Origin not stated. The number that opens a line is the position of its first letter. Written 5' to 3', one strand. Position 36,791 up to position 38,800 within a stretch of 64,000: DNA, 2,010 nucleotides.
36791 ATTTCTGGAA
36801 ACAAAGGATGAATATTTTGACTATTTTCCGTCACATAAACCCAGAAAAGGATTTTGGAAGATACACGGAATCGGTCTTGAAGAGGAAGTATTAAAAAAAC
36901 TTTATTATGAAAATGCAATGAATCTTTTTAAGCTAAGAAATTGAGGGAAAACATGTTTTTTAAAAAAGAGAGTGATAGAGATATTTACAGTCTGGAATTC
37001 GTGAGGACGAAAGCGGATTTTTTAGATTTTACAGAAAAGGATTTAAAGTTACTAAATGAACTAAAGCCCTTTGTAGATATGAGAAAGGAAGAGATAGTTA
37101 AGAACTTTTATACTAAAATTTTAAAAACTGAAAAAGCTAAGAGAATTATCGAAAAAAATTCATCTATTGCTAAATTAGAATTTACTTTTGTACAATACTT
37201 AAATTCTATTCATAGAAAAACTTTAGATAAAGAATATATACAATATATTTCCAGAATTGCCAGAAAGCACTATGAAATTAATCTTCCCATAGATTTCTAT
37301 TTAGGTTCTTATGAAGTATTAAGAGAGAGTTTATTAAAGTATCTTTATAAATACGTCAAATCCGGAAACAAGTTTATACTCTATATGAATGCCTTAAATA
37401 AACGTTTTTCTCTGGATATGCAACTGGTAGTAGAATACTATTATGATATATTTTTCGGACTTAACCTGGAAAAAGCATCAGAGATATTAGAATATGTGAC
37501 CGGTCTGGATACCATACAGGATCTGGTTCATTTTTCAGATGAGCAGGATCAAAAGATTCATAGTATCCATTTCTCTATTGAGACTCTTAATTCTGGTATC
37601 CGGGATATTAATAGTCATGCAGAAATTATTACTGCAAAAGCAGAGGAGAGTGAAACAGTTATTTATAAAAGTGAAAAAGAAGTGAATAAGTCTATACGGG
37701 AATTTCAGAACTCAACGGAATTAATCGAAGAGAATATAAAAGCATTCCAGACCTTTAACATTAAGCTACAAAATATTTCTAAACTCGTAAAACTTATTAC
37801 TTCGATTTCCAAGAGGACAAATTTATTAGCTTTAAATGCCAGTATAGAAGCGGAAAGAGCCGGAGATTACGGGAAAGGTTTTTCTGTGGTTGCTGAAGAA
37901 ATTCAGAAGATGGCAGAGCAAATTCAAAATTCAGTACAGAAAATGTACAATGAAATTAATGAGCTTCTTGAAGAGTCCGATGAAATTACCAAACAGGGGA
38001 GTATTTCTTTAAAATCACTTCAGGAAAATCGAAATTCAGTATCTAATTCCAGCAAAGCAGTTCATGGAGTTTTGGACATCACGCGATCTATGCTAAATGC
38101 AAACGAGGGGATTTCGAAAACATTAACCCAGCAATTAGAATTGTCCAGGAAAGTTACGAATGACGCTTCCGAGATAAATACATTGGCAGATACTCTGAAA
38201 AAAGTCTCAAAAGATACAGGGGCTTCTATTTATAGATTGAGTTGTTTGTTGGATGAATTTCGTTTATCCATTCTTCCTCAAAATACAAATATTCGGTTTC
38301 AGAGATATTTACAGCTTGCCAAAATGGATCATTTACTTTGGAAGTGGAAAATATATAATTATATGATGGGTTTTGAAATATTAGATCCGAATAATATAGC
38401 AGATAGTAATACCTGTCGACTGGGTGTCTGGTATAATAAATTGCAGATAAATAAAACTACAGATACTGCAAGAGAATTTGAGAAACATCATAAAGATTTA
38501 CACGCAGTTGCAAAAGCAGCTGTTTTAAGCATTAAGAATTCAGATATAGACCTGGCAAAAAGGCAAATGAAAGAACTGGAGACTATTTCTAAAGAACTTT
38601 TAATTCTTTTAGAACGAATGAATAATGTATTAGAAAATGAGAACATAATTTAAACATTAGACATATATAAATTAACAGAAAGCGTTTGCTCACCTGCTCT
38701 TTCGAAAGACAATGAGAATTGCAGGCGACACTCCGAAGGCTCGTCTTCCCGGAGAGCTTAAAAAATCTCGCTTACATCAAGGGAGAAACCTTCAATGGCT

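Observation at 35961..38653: Two-gene operon: amidohydrolase-2 enzyme coupled to a soluble chemoreceptor combining a HemAT-like globin sensor, an MCP signalling domain and a CZB zinc-binding domain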

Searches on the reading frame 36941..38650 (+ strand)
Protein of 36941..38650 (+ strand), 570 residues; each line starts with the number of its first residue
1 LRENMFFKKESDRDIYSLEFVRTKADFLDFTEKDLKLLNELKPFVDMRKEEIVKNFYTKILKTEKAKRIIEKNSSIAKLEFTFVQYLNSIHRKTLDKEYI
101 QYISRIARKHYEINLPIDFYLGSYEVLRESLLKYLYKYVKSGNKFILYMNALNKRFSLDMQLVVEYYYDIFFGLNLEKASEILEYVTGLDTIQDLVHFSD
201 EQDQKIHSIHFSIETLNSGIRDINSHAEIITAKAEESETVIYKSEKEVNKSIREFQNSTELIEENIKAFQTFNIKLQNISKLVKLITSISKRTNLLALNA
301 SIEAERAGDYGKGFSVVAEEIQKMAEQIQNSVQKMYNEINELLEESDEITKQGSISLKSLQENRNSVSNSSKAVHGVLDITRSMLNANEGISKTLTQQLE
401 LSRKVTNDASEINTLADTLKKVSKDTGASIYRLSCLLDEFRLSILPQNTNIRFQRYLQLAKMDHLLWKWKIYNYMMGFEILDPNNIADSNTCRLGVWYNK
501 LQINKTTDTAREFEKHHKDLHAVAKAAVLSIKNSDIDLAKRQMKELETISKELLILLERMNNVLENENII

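Call 4: search_protein_families(library=pfam, proteins=[window:36941-38650:+], max_evalue=1)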
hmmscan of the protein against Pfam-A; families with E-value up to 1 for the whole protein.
window:36941-38650:+ (570 aa): 11 families
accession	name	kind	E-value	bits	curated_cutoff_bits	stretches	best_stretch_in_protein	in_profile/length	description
PF11563.14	Protoglobin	-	1.2e-32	113.5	25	1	25-168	9-153/158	Protoglobin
PF00015.26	MCPsignal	-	2.9e-25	89.5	34.6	1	255-414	11-170/172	Methyl-accepting chemotaxis protein (MCP) signalling domain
PF13682.11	CZB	-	2.5e-12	47.4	29.4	1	464-528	1-64/64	Chemoreceptor zinc-binding domain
PF11254.13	DUF3053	-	0.0095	16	23.9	1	304-416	47-155/219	Protein of unknown function (DUF3053)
PF06103.16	DUF948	-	0.018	15.6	37.2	1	317-376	27-86/89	Bacterial protein of unknown function (DUF948)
PF07328.17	VirD1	-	0.086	13.3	28.2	1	287-379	34-123/142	T-DNA border endonuclease VirD1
PF13675.11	PilJ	-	0.34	11.4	26.6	0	295-348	51-104/114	Type IV pili methyl-accepting chemotaxis transducer N-term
PF11709.13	Mit_ribos_Mrp51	-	0.35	10.9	27.1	1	186-376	74-261/362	Mitochondrial ribosomal protein subunit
PF09361.15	Phasin_2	-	0.38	11.4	24.9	1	261-350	6-96/100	Phasin protein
PF06009.19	Laminin_II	-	0.38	11.2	33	0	508-568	21-86/138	Laminin Domain II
PF12059.13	DUF3540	-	0.88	9.9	27.9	0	193-265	93-165/199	Protein of unknown function (DUF3540)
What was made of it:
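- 37013..37444 (+): Sensor globin (Protoglobin) domain, aa 21-164. Distal Tyr53 is at 37109-37111, Thr78 at 37184-37186 and proximal His106 at 37268-37270. Pfam 113.5 bits (call 4).
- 37511..38272 (+): MCP signalling hairpin: helices aa 187-302 and 304-440, with the tip near Asp305 at 37865-37867. The Pfam MCPsignal match spans 37703-38182. Pfam 89.5 bits (call 4).
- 38330..38524 (+): CZB zinc-binding domain, aa 460-524. Predicted ligands are His460 (38330-38332), Cys488 (38414-38416), His513 (38489-38491) and His517 (38501-38503). The Cys motif reads C-R-L-G-V-W-Y. Pfam CZB 47.4 bits (call 4).
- On Globin-coupled sensors (HemAT type): Pfam PF11563 scores 113.5 bits against a cut-off of 25 (call 4).
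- On Methyl-accepting chemotaxis proteins: Pfam PF00015 scores 89.5 bits (call 4).
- On CZB domain (PF13682), TlpD-like soluble chemoreceptors: Pfam scores 47.4 bits against a cut-off of 29.4 at aa 464-528 of the 570-aa form (call 4).
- Checked: It matches Pfam Protoglobin (113.5 bits, cut-off 25), MCPsignal (89.5 bits, cut-off 34.6) and CZB (47.4 bits, cut-off 29.4) (call 4).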

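Call 5: search_solved_structures(query=window:36953-38650:+, max_evalue=0.01, show_alignments=4)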
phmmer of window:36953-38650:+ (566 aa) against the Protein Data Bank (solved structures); distinct sequences matched with E-value up to 0.01: 17.
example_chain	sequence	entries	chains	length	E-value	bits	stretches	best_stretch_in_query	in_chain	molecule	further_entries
2ch7_A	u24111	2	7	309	1.9e-17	66.3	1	191-347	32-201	METHYL-ACCEPTING CHEMOTAXIS PROTEIN | Methyl-accepting chemotaxis protein 2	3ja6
3ja6_H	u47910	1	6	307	5.5e-17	64.8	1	191-347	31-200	Methyl-accepting chemotaxis protein 2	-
2ch7_B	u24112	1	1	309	8.7e-17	64.2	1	191-347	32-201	METHYL-ACCEPTING CHEMOTAXIS PROTEIN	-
6s18_A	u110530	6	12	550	6.8e-16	61.2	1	192-435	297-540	Aromatic acid chemoreceptor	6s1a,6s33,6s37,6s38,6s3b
3ur1_C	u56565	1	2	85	1e-12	50.8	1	272-343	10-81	Methyl-accepting chemotaxis protein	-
4jpb_B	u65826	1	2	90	1.2e-12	50.5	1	272-343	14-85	Methyl-accepting chemotaxis protein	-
1qu7_A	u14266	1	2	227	3.3e-12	49.1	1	250-393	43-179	METHYL-ACCEPTING CHEMOTAXIS PROTEIN I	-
3zx6_A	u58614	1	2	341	1.1e-11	47.3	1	250-393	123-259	HAMP, METHYL-ACCEPTING CHEMOTAXIS PROTEIN I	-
8c5v_I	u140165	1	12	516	1.9e-11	46.5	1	249-392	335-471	Methyl-accepting chemotaxis protein I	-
31cj_A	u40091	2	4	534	1.9e-11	46.5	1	256-406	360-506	Aerotaxis receptor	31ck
6s1k_E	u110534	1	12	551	2.4e-11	46.3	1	251-393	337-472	Methyl-accepting chemotaxis protein I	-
3g67_A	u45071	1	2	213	2.4e-11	46.3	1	228-360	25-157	Methyl-accepting chemotaxis protein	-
3g6b_A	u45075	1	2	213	2.5e-11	46.2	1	228-391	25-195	Methyl-accepting chemotaxis protein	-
1or4_A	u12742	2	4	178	1.3e-08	37.3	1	25-161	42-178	Heme-based aerotactic transducer hemAT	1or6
2w31_A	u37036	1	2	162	2.4e-06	29.7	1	21-131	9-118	GLOBIN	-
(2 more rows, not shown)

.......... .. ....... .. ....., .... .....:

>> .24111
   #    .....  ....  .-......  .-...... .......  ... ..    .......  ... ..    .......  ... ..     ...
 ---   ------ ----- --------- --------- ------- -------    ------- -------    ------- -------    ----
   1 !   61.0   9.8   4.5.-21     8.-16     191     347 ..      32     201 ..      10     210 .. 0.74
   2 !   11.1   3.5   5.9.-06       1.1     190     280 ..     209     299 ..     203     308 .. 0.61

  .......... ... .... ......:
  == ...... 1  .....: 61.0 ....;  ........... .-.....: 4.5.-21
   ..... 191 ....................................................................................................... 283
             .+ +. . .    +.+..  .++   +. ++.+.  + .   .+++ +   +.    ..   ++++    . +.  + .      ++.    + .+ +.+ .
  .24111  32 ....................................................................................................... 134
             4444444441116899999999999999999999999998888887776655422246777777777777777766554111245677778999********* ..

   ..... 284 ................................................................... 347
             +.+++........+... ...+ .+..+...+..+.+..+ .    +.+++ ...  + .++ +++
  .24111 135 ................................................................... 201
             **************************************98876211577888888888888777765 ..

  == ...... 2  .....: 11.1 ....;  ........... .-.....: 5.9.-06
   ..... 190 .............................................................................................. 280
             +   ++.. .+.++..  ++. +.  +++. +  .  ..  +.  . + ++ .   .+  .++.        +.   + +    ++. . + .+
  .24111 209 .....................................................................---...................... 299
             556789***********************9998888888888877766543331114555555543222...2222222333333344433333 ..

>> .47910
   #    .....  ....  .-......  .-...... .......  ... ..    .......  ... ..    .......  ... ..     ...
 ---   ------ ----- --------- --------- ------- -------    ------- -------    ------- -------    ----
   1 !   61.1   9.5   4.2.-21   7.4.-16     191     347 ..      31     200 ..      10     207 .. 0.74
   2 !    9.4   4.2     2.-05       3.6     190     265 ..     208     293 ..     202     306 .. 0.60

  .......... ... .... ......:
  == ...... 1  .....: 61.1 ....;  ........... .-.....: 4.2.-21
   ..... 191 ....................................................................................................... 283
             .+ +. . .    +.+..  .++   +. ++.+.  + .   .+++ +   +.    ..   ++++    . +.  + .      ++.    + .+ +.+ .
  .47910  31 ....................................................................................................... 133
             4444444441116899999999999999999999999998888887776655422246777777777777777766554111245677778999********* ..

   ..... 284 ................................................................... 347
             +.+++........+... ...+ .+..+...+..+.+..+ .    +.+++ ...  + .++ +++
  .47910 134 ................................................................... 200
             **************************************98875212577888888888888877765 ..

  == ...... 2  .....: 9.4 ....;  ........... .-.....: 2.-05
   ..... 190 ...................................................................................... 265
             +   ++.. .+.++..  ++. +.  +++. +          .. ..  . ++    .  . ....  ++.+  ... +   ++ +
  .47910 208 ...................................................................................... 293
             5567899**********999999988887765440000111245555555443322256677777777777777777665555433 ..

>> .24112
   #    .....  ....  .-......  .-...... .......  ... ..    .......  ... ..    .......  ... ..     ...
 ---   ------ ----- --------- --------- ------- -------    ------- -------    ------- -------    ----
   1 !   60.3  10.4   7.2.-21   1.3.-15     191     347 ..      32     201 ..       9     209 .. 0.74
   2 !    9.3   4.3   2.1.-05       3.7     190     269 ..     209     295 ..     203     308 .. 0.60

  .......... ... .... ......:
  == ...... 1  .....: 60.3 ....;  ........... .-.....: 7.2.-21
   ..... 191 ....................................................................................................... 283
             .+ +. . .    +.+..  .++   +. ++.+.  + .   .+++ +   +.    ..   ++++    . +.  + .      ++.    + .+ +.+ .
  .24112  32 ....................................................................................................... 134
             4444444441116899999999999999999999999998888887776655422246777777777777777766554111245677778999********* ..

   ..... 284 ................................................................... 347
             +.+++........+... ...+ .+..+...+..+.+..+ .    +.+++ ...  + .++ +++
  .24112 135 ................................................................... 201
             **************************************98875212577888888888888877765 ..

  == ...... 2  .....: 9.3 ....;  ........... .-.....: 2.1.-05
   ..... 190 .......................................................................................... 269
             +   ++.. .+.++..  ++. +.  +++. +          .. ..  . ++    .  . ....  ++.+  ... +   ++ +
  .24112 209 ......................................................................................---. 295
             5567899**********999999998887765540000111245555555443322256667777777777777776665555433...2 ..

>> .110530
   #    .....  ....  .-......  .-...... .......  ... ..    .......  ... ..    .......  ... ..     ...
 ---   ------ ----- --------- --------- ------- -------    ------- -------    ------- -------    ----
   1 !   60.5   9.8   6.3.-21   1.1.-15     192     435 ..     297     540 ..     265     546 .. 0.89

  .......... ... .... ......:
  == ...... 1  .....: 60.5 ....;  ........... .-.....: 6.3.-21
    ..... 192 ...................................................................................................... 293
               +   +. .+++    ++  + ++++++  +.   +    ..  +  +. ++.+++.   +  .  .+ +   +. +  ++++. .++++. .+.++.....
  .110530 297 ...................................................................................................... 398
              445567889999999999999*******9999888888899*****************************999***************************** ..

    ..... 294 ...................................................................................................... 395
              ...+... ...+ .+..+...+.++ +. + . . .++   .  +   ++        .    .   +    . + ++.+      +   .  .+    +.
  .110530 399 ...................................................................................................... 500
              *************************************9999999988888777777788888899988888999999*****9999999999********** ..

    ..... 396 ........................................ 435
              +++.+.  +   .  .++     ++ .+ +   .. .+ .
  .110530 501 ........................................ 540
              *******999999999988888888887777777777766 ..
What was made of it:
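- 37511..38272 (+): PDB matches to 2CH7 and 3JA6 (E about 1e-17, call 5).
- On Methyl-accepting chemotaxis proteins: PDB matches to 2CH7 and 3JA6 reach E about 1e-17 (call 5).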
